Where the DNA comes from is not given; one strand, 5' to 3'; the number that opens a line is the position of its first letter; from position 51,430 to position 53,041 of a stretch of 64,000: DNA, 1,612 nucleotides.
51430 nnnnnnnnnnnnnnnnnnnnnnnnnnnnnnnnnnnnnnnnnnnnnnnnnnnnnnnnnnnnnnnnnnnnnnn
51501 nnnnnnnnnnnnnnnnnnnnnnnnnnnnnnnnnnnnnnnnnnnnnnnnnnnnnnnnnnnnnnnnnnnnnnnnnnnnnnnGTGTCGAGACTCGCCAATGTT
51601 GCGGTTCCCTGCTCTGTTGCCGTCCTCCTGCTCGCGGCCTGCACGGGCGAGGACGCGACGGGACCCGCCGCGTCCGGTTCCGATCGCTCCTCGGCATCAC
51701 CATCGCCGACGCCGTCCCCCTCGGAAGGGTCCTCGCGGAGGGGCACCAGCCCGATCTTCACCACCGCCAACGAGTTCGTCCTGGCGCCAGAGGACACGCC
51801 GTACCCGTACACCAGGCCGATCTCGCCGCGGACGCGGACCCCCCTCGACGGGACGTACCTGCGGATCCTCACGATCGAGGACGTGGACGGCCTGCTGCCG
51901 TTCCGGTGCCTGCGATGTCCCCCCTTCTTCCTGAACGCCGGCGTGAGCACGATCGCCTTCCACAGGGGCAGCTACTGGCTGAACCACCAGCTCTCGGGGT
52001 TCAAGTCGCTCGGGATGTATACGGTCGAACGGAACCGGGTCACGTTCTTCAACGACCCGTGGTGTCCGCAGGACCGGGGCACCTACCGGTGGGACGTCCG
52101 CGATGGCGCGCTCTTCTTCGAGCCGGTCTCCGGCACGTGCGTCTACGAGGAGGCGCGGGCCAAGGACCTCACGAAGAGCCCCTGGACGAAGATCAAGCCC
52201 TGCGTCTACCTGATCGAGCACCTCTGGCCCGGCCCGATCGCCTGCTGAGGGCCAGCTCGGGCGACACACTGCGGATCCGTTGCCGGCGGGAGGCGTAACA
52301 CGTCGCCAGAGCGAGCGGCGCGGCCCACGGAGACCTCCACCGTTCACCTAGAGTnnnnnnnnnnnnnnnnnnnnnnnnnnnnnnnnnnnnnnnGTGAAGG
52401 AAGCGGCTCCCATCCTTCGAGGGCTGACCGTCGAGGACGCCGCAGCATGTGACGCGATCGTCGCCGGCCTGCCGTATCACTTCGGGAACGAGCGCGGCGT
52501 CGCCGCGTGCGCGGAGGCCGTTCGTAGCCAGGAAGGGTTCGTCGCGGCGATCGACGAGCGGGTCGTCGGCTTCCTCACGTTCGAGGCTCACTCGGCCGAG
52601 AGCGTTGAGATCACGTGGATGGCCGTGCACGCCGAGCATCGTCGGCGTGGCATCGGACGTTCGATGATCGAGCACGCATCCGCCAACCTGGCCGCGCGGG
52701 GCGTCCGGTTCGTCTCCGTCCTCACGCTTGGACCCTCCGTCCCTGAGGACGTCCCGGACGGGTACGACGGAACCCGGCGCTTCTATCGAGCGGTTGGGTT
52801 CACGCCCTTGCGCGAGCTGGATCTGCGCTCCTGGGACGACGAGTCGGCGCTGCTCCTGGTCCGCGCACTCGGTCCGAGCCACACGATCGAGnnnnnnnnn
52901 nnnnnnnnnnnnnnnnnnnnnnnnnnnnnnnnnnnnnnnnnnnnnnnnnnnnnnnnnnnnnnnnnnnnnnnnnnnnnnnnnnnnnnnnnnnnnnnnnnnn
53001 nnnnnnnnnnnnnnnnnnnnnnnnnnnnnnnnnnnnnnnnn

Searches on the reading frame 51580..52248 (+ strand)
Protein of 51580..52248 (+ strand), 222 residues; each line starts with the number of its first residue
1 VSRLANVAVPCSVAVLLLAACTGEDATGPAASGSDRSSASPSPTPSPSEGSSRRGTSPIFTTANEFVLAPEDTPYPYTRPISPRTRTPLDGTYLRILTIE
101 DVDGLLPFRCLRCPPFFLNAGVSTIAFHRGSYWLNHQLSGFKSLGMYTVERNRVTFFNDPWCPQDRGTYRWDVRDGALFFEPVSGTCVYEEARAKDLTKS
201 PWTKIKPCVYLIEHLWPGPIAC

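Call 35: find_encoding_contigs(protein=window:51580-52248:+, flank=3000, max_places=10)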
Protein window:51580-52248:+ (222 aa): 23 contigs read that carry it; 10 places shown.
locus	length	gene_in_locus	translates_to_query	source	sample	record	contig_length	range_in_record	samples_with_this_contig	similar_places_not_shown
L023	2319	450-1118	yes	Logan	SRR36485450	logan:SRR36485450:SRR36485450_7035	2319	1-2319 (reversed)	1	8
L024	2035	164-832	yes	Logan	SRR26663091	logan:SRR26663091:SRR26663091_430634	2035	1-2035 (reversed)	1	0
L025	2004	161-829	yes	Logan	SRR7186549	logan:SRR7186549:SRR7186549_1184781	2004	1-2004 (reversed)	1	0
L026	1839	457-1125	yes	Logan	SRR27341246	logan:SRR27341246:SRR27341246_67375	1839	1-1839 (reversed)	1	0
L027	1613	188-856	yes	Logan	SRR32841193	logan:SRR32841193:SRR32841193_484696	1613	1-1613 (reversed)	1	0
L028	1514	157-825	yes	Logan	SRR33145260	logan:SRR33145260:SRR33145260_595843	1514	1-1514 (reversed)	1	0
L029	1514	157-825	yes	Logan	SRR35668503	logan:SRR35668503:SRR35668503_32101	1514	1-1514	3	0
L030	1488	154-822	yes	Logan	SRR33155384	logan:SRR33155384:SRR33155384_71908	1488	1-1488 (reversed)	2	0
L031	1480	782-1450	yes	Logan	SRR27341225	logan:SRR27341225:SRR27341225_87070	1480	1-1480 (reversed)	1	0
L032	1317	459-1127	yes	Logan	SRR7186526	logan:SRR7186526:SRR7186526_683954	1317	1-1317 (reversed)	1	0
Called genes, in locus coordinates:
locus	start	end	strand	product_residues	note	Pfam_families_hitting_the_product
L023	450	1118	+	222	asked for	-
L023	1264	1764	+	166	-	PF13527:Acetyltransf_9 (faint), PF13673:Acetyltransf_10 (weak), PF00583:Acetyltransf_1, PF13508:Acetyltransf_7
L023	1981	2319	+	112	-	?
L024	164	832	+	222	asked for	-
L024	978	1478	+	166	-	PF13527:Acetyltransf_9 (faint), PF13673:Acetyltransf_10 (weak), PF00583:Acetyltransf_1, PF13508:Acetyltransf_7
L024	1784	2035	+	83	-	?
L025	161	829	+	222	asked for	-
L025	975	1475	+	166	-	PF13527:Acetyltransf_9 (faint), PF13673:Acetyltransf_10 (weak), PF00583:Acetyltransf_1, PF13508:Acetyltransf_7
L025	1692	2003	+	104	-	?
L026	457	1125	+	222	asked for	-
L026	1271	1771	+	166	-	PF13527:Acetyltransf_9 (faint), PF13673:Acetyltransf_10 (weak), PF00583:Acetyltransf_1, PF13508:Acetyltransf_7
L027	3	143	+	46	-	?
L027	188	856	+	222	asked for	-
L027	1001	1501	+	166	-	PF13527:Acetyltransf_9 (faint), PF13673:Acetyltransf_10 (weak), PF00583:Acetyltransf_1, PF13508:Acetyltransf_7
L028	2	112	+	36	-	?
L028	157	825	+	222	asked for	-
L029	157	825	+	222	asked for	-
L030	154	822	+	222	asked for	-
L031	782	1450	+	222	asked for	-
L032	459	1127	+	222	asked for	-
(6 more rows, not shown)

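Call 37: search_protein_families(library=pfam, proteins=[window:51580-52245:+], max_evalue=0.01)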
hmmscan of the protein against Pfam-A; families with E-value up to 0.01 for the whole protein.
window:51580-52245:+ (222 aa): 0 families

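Call 38: search_protein_families(library=ncbifam, proteins=[window:51580-52245:+], max_evalue=0.01)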
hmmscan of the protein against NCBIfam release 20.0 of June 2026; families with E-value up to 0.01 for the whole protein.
window:51580-52245:+ (222 aa): 0 families

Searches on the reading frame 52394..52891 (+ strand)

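Call 37: search_protein_families(library=pfam, proteins=[window:52394-52891:+], max_evalue=0.01)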
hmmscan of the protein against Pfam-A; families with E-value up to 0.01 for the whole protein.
window:52394-52891:+ (166 aa): 6 families
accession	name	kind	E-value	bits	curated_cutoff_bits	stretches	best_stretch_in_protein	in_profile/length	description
PF13508.13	Acetyltransf_7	-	5.4e-14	52.8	27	1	47-137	4-83/84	Acetyltransferase (GNAT) domain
PF00583.31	Acetyltransf_1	-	6.6e-11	43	20.7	1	46-136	33-116/116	Acetyltransferase (GNAT) family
PF13673.13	Acetyltransf_10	-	2.2e-06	28.1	23.6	1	46-104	31-85/128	Acetyltransferase (GNAT) domain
PF13527.13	Acetyltransf_9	-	4.7e-05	23.8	25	1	71-108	73-110/127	Acetyltransferase (GNAT) domain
PF14542.12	Acetyltransf_CG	-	6.1e-05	23.5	30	1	49-106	2-60/80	GCN5-related N-acetyl-transferase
PF08445.16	FR47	-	0.00058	20.2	22.1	1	71-107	22-58/86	FR47-like protein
